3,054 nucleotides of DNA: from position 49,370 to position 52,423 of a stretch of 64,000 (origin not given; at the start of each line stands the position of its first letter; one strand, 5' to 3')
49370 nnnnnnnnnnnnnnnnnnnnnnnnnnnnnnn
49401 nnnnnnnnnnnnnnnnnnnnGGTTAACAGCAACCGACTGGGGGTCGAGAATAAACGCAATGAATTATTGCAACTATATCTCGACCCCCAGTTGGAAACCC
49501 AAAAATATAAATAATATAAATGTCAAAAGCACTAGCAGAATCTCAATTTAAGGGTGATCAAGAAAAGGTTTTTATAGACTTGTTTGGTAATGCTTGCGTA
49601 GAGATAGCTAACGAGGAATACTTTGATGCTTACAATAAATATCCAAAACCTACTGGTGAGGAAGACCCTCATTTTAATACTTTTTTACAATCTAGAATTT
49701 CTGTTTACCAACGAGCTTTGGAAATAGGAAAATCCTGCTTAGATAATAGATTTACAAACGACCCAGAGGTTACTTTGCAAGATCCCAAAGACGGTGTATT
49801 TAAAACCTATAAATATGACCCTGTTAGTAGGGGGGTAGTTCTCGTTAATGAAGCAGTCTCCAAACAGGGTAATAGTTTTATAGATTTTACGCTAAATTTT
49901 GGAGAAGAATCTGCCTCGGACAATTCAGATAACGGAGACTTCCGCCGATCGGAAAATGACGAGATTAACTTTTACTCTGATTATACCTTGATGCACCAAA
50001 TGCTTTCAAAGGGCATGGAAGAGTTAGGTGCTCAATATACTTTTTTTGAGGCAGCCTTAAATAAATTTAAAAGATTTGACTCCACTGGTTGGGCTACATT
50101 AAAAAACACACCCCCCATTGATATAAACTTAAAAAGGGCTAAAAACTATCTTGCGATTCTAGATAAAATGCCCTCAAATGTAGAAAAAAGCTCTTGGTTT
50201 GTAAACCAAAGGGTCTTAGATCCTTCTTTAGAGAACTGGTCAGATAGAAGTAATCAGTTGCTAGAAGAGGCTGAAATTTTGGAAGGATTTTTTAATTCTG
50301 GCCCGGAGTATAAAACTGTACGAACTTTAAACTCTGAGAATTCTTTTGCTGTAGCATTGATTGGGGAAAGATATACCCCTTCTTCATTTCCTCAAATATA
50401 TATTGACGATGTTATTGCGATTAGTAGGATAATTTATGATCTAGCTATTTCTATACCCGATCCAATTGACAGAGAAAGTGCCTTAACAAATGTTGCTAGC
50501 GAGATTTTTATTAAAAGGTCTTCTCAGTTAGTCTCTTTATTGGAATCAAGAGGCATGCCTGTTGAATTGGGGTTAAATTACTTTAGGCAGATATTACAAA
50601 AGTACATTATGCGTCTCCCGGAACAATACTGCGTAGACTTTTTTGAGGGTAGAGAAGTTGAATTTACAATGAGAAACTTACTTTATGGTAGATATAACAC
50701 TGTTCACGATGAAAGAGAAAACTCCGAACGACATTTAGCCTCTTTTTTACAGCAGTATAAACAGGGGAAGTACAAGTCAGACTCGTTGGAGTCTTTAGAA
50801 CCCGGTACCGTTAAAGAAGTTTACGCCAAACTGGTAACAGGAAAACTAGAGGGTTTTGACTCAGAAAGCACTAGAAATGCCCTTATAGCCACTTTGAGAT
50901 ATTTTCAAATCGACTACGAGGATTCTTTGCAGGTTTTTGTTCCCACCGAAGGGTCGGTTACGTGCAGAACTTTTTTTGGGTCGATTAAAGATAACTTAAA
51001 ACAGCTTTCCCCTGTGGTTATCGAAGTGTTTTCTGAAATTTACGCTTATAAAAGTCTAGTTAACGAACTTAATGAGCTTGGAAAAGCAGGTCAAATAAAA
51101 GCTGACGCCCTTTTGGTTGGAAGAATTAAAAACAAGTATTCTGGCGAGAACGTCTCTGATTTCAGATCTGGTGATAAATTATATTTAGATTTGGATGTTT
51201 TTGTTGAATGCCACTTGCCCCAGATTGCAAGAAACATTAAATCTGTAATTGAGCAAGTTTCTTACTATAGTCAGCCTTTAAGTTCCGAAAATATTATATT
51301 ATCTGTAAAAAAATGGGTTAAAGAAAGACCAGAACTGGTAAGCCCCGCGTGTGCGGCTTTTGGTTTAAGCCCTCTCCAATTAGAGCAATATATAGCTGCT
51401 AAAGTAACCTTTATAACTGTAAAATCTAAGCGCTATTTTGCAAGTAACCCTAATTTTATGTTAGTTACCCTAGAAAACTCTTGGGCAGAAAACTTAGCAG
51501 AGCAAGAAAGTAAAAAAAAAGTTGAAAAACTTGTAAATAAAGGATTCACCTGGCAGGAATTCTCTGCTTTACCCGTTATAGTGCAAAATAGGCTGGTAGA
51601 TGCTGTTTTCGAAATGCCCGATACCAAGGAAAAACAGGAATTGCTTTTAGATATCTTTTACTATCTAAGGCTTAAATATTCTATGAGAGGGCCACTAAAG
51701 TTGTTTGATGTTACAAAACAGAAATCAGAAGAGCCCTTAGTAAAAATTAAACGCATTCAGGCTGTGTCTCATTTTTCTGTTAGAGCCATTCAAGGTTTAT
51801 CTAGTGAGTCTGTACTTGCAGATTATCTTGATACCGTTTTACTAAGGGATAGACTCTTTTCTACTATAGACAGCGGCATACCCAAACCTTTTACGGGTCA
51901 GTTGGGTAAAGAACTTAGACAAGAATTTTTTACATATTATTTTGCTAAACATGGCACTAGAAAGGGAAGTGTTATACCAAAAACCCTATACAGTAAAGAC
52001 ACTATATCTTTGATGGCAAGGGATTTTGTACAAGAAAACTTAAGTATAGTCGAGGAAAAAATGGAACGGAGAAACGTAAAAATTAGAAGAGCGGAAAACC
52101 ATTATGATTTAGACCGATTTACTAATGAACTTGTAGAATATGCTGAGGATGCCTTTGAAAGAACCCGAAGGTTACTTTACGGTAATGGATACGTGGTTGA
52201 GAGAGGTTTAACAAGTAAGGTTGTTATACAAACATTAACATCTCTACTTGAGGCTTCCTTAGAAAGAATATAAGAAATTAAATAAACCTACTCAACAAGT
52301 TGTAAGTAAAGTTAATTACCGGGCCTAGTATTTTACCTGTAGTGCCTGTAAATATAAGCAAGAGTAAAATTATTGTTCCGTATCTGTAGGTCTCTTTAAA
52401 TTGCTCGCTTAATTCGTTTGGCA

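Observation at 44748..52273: Four large proteins with no recognisable motifs (795, 447, 218 and 917 aa) inserted between secE-nusG-rplKAJL and rpmG/tRNA-Trp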

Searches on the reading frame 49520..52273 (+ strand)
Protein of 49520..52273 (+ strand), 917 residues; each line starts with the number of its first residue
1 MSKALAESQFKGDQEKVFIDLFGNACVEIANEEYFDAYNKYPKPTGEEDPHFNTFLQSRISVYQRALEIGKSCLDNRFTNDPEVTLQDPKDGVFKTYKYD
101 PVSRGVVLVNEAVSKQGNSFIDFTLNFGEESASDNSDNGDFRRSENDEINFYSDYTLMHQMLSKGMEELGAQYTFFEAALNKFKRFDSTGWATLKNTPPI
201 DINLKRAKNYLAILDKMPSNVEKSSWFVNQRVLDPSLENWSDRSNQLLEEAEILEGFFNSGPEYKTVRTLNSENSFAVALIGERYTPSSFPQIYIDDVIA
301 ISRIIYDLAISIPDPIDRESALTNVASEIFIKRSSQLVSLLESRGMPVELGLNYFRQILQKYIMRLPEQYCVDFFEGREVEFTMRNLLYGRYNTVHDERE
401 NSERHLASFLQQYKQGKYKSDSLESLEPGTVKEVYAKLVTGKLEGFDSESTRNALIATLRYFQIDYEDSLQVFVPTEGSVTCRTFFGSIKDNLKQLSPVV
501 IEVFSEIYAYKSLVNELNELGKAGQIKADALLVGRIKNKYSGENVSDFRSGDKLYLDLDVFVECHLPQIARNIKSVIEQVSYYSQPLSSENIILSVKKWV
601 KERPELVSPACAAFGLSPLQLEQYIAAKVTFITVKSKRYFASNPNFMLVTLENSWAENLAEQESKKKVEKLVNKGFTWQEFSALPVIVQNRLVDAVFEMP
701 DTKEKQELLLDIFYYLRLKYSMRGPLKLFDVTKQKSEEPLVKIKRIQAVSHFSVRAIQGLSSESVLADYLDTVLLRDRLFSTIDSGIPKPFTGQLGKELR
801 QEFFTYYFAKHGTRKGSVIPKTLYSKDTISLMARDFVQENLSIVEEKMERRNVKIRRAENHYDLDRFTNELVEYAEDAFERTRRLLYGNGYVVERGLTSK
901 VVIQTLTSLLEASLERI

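Call 4: search_protein_families(library=pfam, proteins=[window:49520-52273:+], max_evalue=0.01)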
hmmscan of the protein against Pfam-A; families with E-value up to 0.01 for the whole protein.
window:49520-52273:+ (917 aa): 0 families

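Call 5: search_protein_families(library=ncbifam, proteins=[window:49520-52273:+], max_evalue=0.01)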
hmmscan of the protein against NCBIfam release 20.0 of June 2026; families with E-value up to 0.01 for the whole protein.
window:49520-52273:+ (917 aa): 0 families

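Call 11: find_homologous_proteins(query=window:49520-52273:+, max_evalue=0.001)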
Query window:49520-52273:+ (917 aa): 1 proteins with E <= 0.001 among 8000 candidates.
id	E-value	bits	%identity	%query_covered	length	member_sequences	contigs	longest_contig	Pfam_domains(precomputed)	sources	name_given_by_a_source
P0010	0.0e+0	2045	100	100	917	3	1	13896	-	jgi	-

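Call 19: search_protein_families(library=phrogs, proteins=[window:49520-52273:+], max_evalue=1)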
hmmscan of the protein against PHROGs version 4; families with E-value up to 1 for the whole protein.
window:49520-52273:+ (917 aa): 1 family
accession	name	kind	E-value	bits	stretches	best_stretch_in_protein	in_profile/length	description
phrog_15459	-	unknown function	0.2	12.6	1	658-710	17-65/123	-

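Call 20: search_protein_families(library=padloc, proteins=[window:49520-52273:+], max_evalue=1)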
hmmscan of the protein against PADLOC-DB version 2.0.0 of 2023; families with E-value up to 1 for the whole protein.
window:49520-52273:+ (917 aa): 0 families

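Call 28: find_related_loci(query=window:49520-52273:+, collection=viral_contigs, flank=10000)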
Query window:49520-52273:+ (917 aa) in viral_contigs; peptide patterns used: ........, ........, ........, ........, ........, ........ (x = any residue, [..] = any of these).
4 stretches matched a pattern, but none encodes a relative of the query by tblastn (E <= 1e-3).

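Call 37: search_solved_structures(query=window:49520-52273:+, max_evalue=1)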
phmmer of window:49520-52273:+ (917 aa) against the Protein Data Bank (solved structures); distinct sequences matched with E-value up to 1: 1.
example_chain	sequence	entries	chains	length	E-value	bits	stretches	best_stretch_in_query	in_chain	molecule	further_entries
1r1m_A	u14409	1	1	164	0.82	11.1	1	817-872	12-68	Outer membrane protein class 4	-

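Call 50: search_protein_representatives(protein=window:49520-52273:+)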
Query: 917 residues. Proteins with E-value up to 0.001 (for the whole library): 3; up to 1e-10: 3; up to 1e-30: 3. The best 3 are listed.
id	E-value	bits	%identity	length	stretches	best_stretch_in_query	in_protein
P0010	0.0e+00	2044.6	100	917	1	1-917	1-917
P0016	7.0e-115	401.7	32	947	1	7-898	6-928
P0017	4.8e-99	349.3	30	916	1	5-916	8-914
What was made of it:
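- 49520..52273 (+): p917: 917-aa soluble protein of unknown family, second gene of the rightward operon. Its stop is 4 nt from the stop of the convergent M50 gene. An exhaustive HMMER search of 1.84 billion representatives finds only two other lineages: P0016 (947 aa, 32% identity, E = 7e-115) and P0017 (916 aa, 30%, E = 5e-99) (call 50).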

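Call 51: find_encoding_contigs(protein=P0016, flank=10000, max_places=6)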
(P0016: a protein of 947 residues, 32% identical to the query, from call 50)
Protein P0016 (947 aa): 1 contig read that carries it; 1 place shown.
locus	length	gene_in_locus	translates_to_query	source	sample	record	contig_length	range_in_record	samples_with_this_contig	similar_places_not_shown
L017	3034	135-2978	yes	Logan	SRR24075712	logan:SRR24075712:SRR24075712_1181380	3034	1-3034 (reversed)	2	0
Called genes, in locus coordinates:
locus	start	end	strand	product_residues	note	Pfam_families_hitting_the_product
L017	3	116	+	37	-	?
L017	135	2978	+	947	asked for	-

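Call 52: find_encoding_contigs(protein=P0017, flank=10000, max_places=6)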
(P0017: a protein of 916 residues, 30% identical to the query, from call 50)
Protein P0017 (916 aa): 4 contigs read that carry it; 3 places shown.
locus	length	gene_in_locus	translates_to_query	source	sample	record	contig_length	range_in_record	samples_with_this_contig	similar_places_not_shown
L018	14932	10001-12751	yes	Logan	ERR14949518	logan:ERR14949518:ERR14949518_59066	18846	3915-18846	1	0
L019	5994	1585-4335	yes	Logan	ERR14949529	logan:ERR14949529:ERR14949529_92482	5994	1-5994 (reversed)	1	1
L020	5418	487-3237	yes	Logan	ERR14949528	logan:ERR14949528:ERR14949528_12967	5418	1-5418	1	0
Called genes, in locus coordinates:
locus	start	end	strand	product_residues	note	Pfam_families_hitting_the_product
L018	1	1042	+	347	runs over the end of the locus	PF00376:MerR (faint), PF12728:HTH_17, PF13411:MerR_1 (faint)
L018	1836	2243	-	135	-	PF16320:Ribosomal_L12_N, PF00542:Ribosomal_L12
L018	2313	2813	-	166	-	PF00466:Ribosomal_L10, PF27436:RL10_C (weak)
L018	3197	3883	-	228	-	PF00687:Ribosomal_L1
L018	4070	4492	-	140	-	PF03946:Ribosomal_L11_N, PF00298:Ribosomal_L11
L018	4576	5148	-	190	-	PF02357:NusG, PF00467:KOW (weak)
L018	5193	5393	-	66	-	PF00584:SecE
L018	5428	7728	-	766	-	-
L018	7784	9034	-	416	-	-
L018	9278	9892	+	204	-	-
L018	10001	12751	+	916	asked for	-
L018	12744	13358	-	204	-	PF02163:Peptidase_M50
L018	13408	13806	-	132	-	PF13366:PDDEXK_3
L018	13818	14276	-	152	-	PF01219:DAGK_prokar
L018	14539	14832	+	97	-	PF02130:YbeY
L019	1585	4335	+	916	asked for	-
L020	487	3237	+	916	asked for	-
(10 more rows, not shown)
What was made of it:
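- On Recently transferred (compositionally foreign) island: The island is present in the sister species (call 52).
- A sister species has identical synteny: MerR | L12-L10-L1-L11-NusG-SecE | 766 | 416 | 204 | 916 | M50 (call 52).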

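Call 60: search_protein_families(library=pfam, proteins=[L018:5428-7728:-, L018:7784-9034:-, L018:9278-9892:+, P0017, P0016, L018:13408-13806:-], max_evalue=0.1)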
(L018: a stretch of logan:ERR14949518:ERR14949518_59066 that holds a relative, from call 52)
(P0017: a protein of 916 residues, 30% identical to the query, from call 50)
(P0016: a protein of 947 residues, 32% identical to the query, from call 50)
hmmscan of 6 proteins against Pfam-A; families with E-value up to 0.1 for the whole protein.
L018:5428-7728:- (766 aa): 1 family
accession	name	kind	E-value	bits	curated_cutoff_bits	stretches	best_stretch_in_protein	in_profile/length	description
PF17776.6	NLRC4_HD2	-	0.091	13.7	33.1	1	499-587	30-112/121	NLRC4 helical domain HD2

L018:7784-9034:- (416 aa): 1 family
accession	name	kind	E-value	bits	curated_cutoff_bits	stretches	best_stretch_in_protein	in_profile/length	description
PF21278.2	YlmH_1st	-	0.075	13.6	27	0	10-57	18-61/65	YlmH, N-terminal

L018:9278-9892:+ (204 aa): 1 family
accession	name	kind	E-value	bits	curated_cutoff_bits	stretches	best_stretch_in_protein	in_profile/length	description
PF11932.13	DUF3450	-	0.0044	16.8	32.6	1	110-182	36-108/241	Protein of unknown function (DUF3450)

P0017 (916 aa): 0 families

P0016 (947 aa): 1 family
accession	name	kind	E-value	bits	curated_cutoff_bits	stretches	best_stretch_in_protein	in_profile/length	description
PF25135.1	DUF7822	-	0.009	16.4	27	0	218-282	48-105/140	Domain of unknown function (DUF7822)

L018:13408-13806:- (132 aa): 4 families
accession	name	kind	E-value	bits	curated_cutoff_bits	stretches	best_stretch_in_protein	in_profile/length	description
PF13366.12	PDDEXK_3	-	3.4e-37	127.8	22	1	12-124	2-116/117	PD-(D/E)XK nuclease superfamily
PF05367.17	Phage_endo_I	-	0.00059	19.9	29.1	1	41-87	23-69/149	Phage endonuclease I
PF14811.11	TPD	-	0.054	13.8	27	1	37-90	34-82/138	Protein of unknown function TPD sequence-motif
PF08722.17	Tn7_TnsA-like_N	-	0.067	14.2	26.5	1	52-92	16-56/85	TnsA-like endonuclease N terminal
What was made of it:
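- On Any curated protein family (Pfam-A, NCBIfam): The orthologs q766, q416, q204, P0016 and P0017 have only sub-threshold noise (call 60).
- On Pentatricopeptide/TPR-like repeat proteins (for p218): There is no Pfam PPR or TPR hit (calls 4, 60) and only one such segment in p218.
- Closest known: Wadjet/JetABCD and Muk/Mks condensin-like four-gene systems. Different: There are no Pfam hits to MukE/F, ScpA/B or Toprim (calls 4, 60).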

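Call 61: search_solved_structures(query=A1, max_evalue=10)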
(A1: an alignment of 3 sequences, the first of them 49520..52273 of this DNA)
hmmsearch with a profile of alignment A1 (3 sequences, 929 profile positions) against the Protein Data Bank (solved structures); distinct sequences matched with E-value up to 10: 4.
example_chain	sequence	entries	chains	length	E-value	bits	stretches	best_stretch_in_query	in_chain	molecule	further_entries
7o92_A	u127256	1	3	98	0.061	14.7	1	505-582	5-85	hypothetical protein UY81_C0065G0003 residues 18-54 from Candidatus Giovannonibacteria bac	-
6t5f_A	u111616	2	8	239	1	10.7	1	816-900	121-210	14-3-3 protein sigma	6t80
5ok9_A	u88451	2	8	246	1.1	10.6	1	816-900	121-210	14-3-3 protein sigma,Heat shock protein beta-6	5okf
5oma_A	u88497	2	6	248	1.1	10.6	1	816-900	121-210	14-3-3 protein sigma,Steroidogenic acute regulatory protein, mitochondrial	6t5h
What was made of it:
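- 49520..52273 (+): No hits (calls 4, 5, 19, 20, 37, 61).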

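Call 80: list_cluster_members(proteins=[P0016, P0017, L018:5428-7728:-, L018:7784-9034:-, L018:9278-9892:+, L018:4576-5148:-, L018:12744-13358:-])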
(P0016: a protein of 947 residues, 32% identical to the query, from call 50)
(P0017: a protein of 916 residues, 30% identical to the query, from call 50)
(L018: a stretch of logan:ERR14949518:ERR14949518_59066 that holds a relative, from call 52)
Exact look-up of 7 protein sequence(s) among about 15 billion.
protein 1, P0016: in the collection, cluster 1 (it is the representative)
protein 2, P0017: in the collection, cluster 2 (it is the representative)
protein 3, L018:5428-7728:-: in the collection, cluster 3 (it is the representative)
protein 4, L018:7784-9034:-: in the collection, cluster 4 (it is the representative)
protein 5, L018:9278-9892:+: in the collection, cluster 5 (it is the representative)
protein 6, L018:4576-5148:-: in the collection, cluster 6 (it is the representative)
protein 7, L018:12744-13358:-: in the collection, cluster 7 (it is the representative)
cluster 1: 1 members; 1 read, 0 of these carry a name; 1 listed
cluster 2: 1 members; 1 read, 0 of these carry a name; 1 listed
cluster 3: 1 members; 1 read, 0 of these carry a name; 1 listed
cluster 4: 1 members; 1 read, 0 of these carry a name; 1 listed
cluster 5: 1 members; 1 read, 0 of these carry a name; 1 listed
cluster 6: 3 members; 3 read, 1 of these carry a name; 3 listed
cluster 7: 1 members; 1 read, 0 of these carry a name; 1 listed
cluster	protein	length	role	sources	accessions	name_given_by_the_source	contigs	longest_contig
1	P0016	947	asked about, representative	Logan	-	-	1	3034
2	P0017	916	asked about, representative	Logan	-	-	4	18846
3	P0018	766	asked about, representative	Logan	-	-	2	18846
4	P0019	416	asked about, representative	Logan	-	-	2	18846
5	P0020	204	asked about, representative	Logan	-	-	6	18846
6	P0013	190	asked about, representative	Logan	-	-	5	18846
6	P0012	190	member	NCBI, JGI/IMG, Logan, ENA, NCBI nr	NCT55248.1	transcription termination/antitermination factor NusG [bacterium]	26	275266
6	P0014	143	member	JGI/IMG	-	-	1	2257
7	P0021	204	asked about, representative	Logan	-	-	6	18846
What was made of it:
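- Tried and rejected: It later proved insensitive, having missed the 34%-identical ortholog P0018 that is in the collection (call 80).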

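Call 105: search_protein_families(library=padloc, proteins=[P0018, P0019, P0020, P0017, P0016], max_evalue=0.1)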
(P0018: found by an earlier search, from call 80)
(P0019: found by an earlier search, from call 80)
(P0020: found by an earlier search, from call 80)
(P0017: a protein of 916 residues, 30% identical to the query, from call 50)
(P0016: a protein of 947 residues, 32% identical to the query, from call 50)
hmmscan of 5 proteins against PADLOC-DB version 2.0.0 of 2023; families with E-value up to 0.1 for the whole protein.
P0018 (766 aa): 0 families

P0019 (416 aa): 0 families

P0020 (204 aa): 0 families

P0017 (916 aa): 0 families

P0016 (947 aa): 0 families
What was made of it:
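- On Known anti-phage defence systems (PADLOC-DB v2): None of the five orthologs has a match (call 105).
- Closest known: Wadjet/JetABCD and Muk/Mks condensin-like four-gene systems. Different: The JetD-like match is below any meaningful threshold and is absent in the ortholog (call 105).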

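Call 106: search_protein_families(library=phrogs, proteins=[P0018, P0019, P0020, P0017, P0016], max_evalue=0.1)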
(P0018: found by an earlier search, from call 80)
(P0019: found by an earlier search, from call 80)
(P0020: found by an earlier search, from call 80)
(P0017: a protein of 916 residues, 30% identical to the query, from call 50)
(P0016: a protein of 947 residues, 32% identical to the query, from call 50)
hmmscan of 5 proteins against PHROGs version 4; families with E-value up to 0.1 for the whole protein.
P0018 (766 aa): 1 family
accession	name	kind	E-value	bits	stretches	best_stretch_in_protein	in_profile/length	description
phrog_11613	-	unknown function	0.049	14.5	0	560-586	24-50/64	-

P0019 (416 aa): 0 families

P0020 (204 aa): 0 families

P0017 (916 aa): 1 family
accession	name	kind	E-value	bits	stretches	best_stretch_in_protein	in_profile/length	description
phrog_31057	-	unknown function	0.071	13.3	0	825-906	215-295/309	-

P0016 (947 aa): 0 families
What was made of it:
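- On Prophage or mobile genetic element: PHROGs gives only E >= 0.04 noise (calls 19, 106).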
